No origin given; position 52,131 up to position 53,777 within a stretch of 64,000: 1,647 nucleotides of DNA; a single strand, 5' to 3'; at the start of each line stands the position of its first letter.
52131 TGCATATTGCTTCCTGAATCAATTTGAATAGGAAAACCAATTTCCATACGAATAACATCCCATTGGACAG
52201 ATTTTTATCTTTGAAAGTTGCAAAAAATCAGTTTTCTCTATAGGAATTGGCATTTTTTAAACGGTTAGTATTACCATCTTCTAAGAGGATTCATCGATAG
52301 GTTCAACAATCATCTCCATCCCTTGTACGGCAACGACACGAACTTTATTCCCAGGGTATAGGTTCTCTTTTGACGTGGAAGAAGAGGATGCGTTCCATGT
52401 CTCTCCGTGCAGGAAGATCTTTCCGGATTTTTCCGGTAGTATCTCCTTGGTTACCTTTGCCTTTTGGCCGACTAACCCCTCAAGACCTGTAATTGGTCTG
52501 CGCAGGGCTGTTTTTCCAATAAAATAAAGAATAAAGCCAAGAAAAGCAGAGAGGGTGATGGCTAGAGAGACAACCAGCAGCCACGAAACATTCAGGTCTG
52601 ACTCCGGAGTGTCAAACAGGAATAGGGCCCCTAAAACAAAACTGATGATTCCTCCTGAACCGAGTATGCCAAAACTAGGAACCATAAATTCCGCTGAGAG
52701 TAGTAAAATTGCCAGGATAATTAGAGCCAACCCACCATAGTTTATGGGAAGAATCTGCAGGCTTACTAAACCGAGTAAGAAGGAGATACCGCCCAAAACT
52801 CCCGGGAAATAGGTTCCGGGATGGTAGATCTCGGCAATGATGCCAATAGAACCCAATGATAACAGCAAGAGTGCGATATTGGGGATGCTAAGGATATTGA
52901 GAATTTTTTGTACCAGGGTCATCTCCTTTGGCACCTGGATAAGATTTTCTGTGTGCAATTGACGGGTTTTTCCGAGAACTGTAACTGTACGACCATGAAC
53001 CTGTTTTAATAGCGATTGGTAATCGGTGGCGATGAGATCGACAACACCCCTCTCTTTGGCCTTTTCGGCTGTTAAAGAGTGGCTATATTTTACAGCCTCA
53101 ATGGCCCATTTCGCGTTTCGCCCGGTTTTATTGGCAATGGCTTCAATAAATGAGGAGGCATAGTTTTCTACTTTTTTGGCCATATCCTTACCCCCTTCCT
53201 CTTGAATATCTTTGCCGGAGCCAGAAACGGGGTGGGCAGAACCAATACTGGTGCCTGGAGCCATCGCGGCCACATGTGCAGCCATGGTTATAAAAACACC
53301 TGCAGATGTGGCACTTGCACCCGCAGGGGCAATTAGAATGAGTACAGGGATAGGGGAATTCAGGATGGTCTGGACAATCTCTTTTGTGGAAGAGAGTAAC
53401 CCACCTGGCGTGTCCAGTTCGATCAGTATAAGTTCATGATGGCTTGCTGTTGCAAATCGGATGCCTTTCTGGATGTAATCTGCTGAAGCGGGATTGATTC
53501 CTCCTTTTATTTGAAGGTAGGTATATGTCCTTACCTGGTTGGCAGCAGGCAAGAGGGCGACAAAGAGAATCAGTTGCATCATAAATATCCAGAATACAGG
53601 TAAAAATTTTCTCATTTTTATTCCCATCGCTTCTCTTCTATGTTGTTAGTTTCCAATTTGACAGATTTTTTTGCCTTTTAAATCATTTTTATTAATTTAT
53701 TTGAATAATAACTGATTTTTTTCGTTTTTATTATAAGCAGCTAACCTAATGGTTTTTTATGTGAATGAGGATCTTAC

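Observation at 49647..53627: ECF sigma / zinc anti-sigma module inserted between an NfeD protease and its SPFH (stomatin-like) partner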

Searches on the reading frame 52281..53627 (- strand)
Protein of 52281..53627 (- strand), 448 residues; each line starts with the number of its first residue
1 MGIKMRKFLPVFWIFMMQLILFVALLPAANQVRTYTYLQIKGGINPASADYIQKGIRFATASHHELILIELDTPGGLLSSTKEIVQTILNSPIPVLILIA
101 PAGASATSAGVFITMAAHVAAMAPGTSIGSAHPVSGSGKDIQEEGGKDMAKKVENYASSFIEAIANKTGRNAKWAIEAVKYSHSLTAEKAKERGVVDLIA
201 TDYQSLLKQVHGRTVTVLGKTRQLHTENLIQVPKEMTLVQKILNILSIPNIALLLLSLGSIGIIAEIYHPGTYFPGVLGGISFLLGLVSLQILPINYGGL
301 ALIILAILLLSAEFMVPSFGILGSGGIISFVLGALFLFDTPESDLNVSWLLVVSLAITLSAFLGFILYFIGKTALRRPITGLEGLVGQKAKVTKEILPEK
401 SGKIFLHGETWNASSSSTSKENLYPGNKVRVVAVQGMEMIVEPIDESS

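Call 3: search_protein_families(library=pfam, proteins=[window:52281-53627:-], max_evalue=0.1)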
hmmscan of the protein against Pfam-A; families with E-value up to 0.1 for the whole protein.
window:52281-53627:- (448 aa): 6 families
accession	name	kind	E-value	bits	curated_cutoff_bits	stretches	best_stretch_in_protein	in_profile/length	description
PF24961.1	NfeD_membrane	-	4.6e-27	94.9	26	1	250-368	1-118/119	NfeD integral membrane domain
PF25145.1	NfeD1b_N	-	1.8e-18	67.3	40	1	39-200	6-156/189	NfeD1b, N-terminal domain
PF01957.25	NfeD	-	2.6e-12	47.2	29.1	1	383-443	2-57/57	NfeD-like C-terminal, partner-binding domain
PF00574.28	CLP_protease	-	1.2e-09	38.8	20.2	1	38-201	19-180/182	Clp protease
PF01343.23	Peptidase_S49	-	0.049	14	24.9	0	140-201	79-139/154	Peptidase family S49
PF01972.22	SDH_protease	-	0.065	12.7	31.3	1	52-136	81-160/286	ClpP-like SDH-type serine proteinase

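Call 4: search_protein_families(library=ncbifam, proteins=[window:52281-53627:-], max_evalue=0.1)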
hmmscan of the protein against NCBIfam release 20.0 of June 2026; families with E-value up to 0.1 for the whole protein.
window:52281-53627:- (448 aa): 8 families
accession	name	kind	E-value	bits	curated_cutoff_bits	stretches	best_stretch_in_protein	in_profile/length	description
TIGR00706.1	SppA_dom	equivalog_domain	2.6e-06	27.2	155.45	1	38-130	5-97/208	signal peptide peptidase SppA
NF045542.1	Clp_rel_HeadMat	equivalog_domain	3.1e-06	27.2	120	1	62-198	32-164/165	head maturation protease, ClpP-related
NF045540.1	scaf_prot_MCP1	exception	6e-05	21.9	475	1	61-204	27-165/652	ClpP-like prohead protease/major capsid protein fusion protein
NF009205.0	PRK12553.1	subfamily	0.00025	20.7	228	1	40-206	42-208/211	ATP-dependent Clp protease proteolytic subunit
NF001368.0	PRK00277.1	subfamily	0.0017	18.3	249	1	47-202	44-197/203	ATP-dependent Clp protease proteolytic subunit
NF047768.1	Clp_like_SDH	equivalog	0.0024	17.4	250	1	50-134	66-145/260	SDH family Clp fold serine proteinase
TIGR03189.1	dienoyl_CoA_hyt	equivalog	0.064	12.5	292.5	0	76-130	73-124/251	cyclohexa-1,5-dienecarbonyl-CoA hydratase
TIGR00493.1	clpP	equivalog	0.093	12.5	308.6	0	43-199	35-189/192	ATP-dependent Clp endopeptidase proteolytic subunit ClpP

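Call 19: find_homologous_proteins(query=window:52281-53627:-, max_evalue=1e-20)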
Query window:52281-53627:- (448 aa): 7595 proteins with E <= 1e-20 among 8000 candidates; the best 120 are listed.
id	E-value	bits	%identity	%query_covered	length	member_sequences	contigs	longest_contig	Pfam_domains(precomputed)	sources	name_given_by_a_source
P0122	1.5e-280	948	100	99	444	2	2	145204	PF24961.2,PF00574.29,PF01957.26,PF25145.2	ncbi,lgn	-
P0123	1.1e-168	580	63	97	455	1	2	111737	PF24961.2,PF00574.29,PF01957.26,PF25145.2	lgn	-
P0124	1.4e-152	527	58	99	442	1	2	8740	PF24961.2,PF00574.29,PF01957.26,PF25145.2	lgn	-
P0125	1.4e-150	520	57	97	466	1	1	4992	PF24961.2,PF01957.26,PF25145.2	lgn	-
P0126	4.9e-146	505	60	91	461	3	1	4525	PF24961.2,PF00574.29,PF01957.26,PF25145.2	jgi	jgi:membrane-bound serine protease (ClpP class)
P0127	7.3e-121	422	51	89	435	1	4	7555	PF24961.2,PF01957.26,PF25145.2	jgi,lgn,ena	-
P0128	6.8e-120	419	51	96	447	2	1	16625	PF24961.2,PF01957.26,PF25145.2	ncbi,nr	ncbi:MAG TPA: nodulation protein NfeD [Thermodesulfobacteriota bacterium]|nr:nodulation protein NfeD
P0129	7.2e-120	419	53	90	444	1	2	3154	PF24961.2,PF00574.29,PF01957.26,PF25145.2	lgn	-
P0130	7.5e-120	419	50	94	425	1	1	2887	PF24961.2,PF01957.26,PF25145.2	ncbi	-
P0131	6.2e-118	412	50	93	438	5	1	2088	PF24961.2,PF01957.26,PF25145.2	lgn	-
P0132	7.4e-118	412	49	96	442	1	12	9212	PF24961.2,PF01957.26,PF25145.2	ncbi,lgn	ncbi:MAG: NfeD family protein [Ignavibacteriales bacterium]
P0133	2.2e-117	411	49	96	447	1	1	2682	PF24961.2,PF01957.26,PF25145.2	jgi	jgi:membrane-bound serine protease (ClpP class)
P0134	2.2e-116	407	50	96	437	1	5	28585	PF24961.2,PF01957.26,PF25145.2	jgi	jgi:membrane-bound serine protease (ClpP class)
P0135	3.9e-116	406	48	96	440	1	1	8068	PF24961.2,PF01957.26,PF25145.2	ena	-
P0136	4.4e-116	406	49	96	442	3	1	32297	PF24961.2,PF01957.26,PF25145.2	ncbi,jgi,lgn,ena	-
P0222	1.3e-111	392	49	91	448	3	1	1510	PF24961.2,PF00574.29,PF01957.26,PF25145.2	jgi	jgi:membrane-bound serine protease (ClpP class)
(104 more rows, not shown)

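Call 20: find_encoding_contigs(protein=P0123, flank=8000, max_places=2)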
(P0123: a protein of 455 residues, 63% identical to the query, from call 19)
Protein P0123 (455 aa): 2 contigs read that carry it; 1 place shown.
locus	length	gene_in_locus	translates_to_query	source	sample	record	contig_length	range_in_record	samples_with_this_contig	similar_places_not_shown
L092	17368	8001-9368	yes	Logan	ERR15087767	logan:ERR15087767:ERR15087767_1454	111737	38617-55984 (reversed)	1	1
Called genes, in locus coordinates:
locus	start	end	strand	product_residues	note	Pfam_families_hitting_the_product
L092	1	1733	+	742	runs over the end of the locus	PF03971:IDH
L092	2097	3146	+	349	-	PF01547:SBP_bac_1, PF12849:PBP_like_2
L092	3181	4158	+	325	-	PF00528:BPD_transp_1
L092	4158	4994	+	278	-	PF00528:BPD_transp_1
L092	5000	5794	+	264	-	PF02463:SMC_N (faint), PF00005:ABC_tran, PF13304:AAA_21 (weak)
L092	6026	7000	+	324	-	PF01116:F_bP_aldolase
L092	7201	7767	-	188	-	PF06172:Cupin_5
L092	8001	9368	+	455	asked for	PF00574:CLP_protease (faint), PF25145:NfeD1b_N, PF24961:NfeD_membrane, PF01957:NfeD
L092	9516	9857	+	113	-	-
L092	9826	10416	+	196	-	PF04542:Sigma70_r2, PF08281:Sigma70_r4_2, PF04545:Sigma70_r4 (weak)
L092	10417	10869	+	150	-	-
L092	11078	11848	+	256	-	PF01145:Band_7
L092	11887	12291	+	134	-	-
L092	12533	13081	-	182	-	PF04677:CwfJ_C_1, PF11969:DcpS_C (weak), PF01230:HIT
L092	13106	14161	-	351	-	PF04551:GcpE, PF26540:GcpE_C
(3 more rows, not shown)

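Call 21: find_encoding_contigs(protein=P0124, flank=8000, max_places=2)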
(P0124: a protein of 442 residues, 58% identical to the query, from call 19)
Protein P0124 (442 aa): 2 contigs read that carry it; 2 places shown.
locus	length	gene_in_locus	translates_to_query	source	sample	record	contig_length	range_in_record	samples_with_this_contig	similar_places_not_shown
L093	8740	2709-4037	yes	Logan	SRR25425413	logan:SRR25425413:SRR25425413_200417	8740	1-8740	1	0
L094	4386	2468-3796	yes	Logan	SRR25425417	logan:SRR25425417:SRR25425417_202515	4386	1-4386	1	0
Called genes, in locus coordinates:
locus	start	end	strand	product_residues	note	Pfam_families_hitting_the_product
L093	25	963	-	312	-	PF04055:Radical_SAM, PF06463:Mob_synth_C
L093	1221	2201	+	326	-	PF01116:F_bP_aldolase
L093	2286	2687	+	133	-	-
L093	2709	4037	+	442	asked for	PF00574:CLP_protease (faint), PF25145:NfeD1b_N, PF24961:NfeD_membrane, PF01957:NfeD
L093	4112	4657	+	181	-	PF14907:NTP_transf_5 (weak), PF08843:AbiEii (faint)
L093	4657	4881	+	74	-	-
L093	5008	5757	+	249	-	PF01145:Band_7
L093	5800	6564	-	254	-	PF01553:Acyltransferase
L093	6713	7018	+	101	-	-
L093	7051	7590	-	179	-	PF11969:DcpS_C (faint), PF01230:HIT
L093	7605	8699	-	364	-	PF04551:GcpE, PF26540:GcpE_C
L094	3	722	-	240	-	?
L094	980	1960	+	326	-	PF01116:F_bP_aldolase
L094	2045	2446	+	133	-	-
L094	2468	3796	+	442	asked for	PF00574:CLP_protease (faint), PF25145:NfeD1b_N, PF24961:NfeD_membrane, PF01957:NfeD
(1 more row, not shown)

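Call 22: find_encoding_contigs(protein=P0125, flank=8000, max_places=2)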
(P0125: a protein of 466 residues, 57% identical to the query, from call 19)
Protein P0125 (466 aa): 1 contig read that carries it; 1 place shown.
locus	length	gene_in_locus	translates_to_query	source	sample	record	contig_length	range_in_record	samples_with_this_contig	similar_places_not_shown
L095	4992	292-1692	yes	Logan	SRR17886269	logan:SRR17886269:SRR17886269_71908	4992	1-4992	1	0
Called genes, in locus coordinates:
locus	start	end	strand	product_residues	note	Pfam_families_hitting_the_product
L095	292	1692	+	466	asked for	PF25145:NfeD1b_N, PF24961:NfeD_membrane, PF01957:NfeD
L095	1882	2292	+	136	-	-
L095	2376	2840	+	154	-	PF04542:Sigma70_r2, PF08281:Sigma70_r4_2, PF04545:Sigma70_r4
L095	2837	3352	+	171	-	-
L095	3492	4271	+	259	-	PF01145:Band_7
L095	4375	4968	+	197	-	PF00081:Sod_Fe_N, PF02777:Sod_Fe_C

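Call 25: find_related_loci(query=A2, collection=metagenome_contigs, flank=6000)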
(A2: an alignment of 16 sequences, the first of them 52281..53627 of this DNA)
Query A2 (448 aa) in metagenome_contigs; peptide patterns used: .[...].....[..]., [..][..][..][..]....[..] (x = any residue, [..] = any of these).
600 stretches matched a pattern (row limit reached: there are more); 565 encode a relative of the query (tblastn E <= 1e-3); the best 80 are kept; 80 distinct loci.
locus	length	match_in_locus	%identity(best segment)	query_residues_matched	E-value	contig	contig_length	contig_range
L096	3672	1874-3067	49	37-444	9e-119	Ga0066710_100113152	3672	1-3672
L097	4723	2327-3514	49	40-442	1e-115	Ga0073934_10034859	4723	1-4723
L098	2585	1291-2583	43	6-437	2e-117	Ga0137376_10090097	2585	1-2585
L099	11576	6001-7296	49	5-435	1e-111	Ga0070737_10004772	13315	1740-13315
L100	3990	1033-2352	43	6-446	1e-111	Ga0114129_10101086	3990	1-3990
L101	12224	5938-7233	46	11-444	6e-110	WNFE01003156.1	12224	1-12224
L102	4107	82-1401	46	6-446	1e-110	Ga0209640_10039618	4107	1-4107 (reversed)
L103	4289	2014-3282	45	12-442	8e-110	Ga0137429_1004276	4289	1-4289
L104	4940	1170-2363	47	40-447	7e-109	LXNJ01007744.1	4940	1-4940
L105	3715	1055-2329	45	17-442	1e-109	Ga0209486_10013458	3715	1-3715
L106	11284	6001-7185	46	38-442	1e-107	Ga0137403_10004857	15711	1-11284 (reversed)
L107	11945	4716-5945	46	33-446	2e-107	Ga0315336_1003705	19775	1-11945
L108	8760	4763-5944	46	38-441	2e-106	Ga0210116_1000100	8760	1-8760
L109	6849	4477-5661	47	40-437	3e-106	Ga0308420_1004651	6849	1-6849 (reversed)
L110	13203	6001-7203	45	38-448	3e-106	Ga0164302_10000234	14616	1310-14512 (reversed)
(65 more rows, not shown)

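Call 45: search_solved_structures(query=window:52281-53627:-, max_evalue=0.001, show_alignments=1)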
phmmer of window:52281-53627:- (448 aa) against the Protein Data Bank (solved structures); distinct sequences matched with E-value up to 0.001: 4.
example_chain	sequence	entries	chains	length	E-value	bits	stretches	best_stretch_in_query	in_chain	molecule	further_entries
2deo_A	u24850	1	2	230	1e-34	123.4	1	38-217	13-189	441aa long hypothetical nfeD protein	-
6m4b_A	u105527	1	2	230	2.6e-34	122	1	38-217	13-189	Membrane-bound protease PH1510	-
3bpp_A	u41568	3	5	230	5.9e-34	120.9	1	38-217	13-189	1510-N membrane protease | 441aa long hypothetical nfeD protein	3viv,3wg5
2k5h_A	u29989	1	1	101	3.9e-06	29.3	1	383-447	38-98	Conserved protein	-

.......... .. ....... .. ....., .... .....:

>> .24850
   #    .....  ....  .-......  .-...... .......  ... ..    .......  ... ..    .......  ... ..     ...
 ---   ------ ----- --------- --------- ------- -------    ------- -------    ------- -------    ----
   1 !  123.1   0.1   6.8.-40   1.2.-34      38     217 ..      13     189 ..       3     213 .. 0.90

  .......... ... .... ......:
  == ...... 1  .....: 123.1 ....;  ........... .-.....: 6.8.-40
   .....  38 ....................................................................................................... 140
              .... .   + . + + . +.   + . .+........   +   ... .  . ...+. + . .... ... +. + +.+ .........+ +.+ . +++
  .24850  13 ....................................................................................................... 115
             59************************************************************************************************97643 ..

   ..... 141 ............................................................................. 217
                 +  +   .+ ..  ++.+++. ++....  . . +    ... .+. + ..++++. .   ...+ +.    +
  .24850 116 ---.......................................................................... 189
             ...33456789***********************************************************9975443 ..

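Call 50: find_encoding_contigs(protein=P0126, flank=6000, max_places=3)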
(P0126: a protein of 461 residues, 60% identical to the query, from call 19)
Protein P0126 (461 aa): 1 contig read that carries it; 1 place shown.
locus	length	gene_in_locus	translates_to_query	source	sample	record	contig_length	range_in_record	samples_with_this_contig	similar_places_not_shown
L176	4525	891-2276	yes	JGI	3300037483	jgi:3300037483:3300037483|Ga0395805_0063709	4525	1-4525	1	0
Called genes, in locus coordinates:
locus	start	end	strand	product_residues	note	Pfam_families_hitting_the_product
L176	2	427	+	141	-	?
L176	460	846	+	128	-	-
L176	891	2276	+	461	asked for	PF00574:CLP_protease (faint), PF25145:NfeD1b_N, PF24961:NfeD_membrane, PF01957:NfeD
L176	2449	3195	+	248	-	PF01145:Band_7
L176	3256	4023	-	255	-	PF01553:Acyltransferase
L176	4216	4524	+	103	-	?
